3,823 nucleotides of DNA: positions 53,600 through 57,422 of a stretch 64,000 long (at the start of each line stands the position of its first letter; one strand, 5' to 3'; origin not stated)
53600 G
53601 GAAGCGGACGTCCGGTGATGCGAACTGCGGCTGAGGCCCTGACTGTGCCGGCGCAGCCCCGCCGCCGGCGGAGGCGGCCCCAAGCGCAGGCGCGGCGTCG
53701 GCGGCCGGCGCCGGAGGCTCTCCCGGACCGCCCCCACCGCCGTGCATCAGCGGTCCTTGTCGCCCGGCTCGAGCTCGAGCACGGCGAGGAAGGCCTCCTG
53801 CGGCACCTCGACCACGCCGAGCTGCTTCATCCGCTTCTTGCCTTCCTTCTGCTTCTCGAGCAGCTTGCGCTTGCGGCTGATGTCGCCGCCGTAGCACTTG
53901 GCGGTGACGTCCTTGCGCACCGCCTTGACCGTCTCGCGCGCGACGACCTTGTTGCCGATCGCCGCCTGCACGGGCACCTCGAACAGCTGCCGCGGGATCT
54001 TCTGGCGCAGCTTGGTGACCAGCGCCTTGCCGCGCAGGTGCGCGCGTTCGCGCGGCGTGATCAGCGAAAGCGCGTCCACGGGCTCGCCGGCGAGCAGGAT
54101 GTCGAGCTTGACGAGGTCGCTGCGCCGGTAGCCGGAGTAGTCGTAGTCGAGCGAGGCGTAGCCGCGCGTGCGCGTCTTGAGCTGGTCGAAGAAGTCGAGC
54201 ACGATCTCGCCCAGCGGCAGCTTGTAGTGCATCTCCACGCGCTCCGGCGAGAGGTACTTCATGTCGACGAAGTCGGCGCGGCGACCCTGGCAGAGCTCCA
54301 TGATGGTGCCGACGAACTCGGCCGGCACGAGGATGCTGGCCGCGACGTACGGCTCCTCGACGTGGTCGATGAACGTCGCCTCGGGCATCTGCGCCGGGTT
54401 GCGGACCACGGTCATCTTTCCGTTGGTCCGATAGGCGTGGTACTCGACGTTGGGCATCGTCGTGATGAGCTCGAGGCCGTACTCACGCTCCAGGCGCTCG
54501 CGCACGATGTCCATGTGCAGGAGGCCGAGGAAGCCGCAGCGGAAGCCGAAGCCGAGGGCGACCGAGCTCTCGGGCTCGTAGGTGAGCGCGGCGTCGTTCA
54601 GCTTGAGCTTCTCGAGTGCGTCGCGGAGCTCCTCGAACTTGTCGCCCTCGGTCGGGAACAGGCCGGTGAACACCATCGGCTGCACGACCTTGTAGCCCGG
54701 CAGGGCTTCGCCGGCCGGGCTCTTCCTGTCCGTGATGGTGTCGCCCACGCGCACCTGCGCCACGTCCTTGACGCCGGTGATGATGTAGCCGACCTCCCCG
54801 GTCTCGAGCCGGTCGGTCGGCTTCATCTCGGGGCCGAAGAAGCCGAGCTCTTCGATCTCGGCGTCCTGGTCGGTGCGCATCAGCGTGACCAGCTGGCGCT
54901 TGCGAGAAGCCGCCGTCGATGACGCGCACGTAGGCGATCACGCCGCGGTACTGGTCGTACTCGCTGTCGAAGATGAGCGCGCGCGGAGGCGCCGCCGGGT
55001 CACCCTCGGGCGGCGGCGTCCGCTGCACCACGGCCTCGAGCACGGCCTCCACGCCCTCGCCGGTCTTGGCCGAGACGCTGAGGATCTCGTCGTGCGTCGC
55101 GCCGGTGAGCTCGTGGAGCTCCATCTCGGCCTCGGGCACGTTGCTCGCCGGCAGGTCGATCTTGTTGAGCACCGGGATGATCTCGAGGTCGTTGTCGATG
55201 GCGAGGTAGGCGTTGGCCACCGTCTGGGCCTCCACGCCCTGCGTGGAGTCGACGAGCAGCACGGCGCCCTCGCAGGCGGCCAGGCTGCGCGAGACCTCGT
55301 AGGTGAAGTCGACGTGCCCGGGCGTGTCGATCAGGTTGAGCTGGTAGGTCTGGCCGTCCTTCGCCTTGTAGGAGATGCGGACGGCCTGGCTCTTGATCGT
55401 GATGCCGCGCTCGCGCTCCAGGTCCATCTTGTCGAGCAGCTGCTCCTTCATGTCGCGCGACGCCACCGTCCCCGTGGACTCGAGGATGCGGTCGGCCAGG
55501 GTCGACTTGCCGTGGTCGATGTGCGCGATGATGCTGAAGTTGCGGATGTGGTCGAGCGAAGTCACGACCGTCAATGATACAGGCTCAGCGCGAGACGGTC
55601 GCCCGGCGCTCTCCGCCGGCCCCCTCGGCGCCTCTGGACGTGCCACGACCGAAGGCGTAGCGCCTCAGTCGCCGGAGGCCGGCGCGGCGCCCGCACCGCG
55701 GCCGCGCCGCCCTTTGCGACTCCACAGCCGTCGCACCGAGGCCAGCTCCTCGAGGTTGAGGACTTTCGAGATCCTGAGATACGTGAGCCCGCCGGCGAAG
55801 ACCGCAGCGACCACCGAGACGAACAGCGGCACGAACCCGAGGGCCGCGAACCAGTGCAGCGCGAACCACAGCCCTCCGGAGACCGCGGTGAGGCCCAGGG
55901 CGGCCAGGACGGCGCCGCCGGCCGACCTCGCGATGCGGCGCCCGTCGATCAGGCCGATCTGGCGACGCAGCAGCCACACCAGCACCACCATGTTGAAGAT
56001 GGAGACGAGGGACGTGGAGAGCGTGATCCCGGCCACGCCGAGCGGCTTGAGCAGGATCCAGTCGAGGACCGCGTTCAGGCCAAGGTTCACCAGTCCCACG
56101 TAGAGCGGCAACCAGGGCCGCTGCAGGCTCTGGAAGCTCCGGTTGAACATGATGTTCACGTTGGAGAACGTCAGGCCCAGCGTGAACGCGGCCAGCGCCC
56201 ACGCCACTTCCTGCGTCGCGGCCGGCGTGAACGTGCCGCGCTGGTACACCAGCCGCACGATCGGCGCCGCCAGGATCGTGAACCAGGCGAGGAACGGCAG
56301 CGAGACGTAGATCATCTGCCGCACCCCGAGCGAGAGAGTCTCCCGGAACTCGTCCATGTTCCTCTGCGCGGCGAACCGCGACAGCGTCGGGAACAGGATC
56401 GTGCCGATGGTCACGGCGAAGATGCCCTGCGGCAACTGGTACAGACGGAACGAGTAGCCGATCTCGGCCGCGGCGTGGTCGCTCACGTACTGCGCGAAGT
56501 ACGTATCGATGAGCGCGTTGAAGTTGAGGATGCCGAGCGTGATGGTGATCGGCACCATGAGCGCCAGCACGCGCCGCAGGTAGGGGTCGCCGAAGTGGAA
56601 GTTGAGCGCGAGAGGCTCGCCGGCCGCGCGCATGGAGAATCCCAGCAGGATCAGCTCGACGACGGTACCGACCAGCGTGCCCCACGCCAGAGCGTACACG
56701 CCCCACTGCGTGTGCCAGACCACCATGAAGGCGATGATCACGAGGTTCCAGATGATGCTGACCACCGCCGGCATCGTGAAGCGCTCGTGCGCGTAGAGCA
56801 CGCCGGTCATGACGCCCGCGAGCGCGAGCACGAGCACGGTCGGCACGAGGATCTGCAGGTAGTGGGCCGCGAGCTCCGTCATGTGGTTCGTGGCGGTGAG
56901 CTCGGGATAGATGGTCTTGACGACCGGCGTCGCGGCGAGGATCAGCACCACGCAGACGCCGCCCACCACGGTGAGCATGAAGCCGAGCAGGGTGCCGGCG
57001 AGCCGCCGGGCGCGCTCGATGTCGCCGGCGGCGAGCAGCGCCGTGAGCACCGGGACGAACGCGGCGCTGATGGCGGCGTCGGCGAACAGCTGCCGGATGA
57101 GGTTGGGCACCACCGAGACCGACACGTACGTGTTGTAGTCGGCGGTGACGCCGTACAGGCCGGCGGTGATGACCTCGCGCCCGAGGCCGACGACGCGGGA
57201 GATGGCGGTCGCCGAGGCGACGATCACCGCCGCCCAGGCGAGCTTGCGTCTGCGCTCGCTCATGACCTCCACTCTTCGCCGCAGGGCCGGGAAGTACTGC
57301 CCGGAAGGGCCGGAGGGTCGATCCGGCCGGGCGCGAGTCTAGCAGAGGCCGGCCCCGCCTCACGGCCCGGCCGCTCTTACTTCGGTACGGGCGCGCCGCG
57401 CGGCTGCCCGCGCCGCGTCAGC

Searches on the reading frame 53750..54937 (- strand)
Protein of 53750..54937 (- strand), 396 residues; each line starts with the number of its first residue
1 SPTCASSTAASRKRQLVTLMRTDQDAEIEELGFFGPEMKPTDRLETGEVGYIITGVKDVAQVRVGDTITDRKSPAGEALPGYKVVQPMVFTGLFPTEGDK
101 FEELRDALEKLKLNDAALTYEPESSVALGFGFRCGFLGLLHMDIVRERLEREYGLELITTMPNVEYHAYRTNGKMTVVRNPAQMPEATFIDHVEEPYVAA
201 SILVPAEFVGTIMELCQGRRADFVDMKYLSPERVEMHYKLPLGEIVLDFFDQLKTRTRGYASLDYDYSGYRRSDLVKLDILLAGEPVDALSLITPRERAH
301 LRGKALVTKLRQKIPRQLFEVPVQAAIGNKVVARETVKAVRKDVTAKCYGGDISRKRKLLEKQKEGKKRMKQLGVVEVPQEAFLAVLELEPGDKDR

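Call 16: search_protein_families(library=ncbifam, proteins=[window:53750-54880:-], max_evalue=1e-10)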
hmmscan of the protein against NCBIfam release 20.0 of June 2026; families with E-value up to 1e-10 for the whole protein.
window:53750-54880:- (377 aa): 3 families
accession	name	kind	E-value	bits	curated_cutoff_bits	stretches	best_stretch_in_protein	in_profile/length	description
TIGR01393.1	lepA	equivalog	8.3e-172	572.6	533.9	1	1-370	225-594/595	translation elongation factor 4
NF009381.0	PRK12740.1-5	subfamily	8.2e-14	50.9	583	0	16-148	356-479/692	elongation factor G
NF009891.0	PRK13351.1-1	equivalog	1.4e-11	43.8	597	0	25-149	350-470/681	elongation factor G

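Call 52: search_protein_families(library=pfam, proteins=[window:53750-54937:-], max_evalue=0.00001)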
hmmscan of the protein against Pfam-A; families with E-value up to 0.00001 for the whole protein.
window:53750-54937:- (396 aa): 2 families
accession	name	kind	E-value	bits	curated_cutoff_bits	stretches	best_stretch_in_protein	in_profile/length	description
PF06421.17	LepA_C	-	2e-48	163.4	29.7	1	283-387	2-106/107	GTP-binding protein LepA C-terminus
PF00679.30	EFG_C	-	1.4e-21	76.8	27.9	1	193-279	2-87/89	Elongation factor G C-terminus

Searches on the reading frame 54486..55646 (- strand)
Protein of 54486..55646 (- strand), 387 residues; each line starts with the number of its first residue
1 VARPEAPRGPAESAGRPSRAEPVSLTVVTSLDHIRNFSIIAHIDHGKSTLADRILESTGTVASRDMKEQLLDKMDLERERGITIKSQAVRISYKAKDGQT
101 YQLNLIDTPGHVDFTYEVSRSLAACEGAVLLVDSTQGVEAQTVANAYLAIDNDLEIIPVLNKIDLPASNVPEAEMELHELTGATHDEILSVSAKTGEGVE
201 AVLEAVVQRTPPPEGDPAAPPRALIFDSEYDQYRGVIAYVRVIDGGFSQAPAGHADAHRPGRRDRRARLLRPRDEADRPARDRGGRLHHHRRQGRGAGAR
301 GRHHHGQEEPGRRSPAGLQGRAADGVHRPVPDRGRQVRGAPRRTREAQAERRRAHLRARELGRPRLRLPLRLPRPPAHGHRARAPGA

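Call 52: search_protein_families(library=pfam, proteins=[window:54486-55646:-], max_evalue=0.00001)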
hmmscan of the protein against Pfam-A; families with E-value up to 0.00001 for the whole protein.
window:54486-55646:- (387 aa): 1 family
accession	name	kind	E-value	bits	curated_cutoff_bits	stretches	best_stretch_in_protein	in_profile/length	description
PF00009.33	GTP_EFTU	-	1.3e-55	188.4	26.5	1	33-211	2-187/188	Elongation factor Tu GTP binding domain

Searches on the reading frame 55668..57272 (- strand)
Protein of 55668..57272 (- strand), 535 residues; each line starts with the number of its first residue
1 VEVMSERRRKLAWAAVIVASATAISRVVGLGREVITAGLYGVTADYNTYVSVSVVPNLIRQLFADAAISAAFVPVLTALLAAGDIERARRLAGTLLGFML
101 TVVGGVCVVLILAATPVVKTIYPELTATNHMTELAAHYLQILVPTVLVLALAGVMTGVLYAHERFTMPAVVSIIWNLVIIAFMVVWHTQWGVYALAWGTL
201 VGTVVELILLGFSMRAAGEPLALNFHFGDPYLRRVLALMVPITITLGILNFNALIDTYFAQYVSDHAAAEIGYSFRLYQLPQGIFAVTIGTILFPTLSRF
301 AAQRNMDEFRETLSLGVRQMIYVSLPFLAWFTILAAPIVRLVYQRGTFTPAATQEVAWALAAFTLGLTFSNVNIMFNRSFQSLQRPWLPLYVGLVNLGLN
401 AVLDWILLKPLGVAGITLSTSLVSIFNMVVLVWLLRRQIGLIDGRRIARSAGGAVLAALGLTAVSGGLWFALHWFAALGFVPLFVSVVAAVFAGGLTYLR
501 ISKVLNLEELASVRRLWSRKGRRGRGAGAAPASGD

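Call 16: search_protein_families(library=ncbifam, proteins=[window:55668-57272:-], max_evalue=1e-10)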
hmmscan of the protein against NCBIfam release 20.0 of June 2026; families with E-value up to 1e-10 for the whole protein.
window:55668-57272:- (535 aa): 2 families
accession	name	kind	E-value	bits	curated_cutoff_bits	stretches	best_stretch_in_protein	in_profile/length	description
TIGR01695.1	murJ_mviN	equivalog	1.3e-96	324.4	235.55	1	13-515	4-506/506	murein biosynthesis integral membrane protein MurJ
TIGR00797.1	matE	subfamily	6.5e-19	68.1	147.4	0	67-250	47-231/396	MATE family efflux transporter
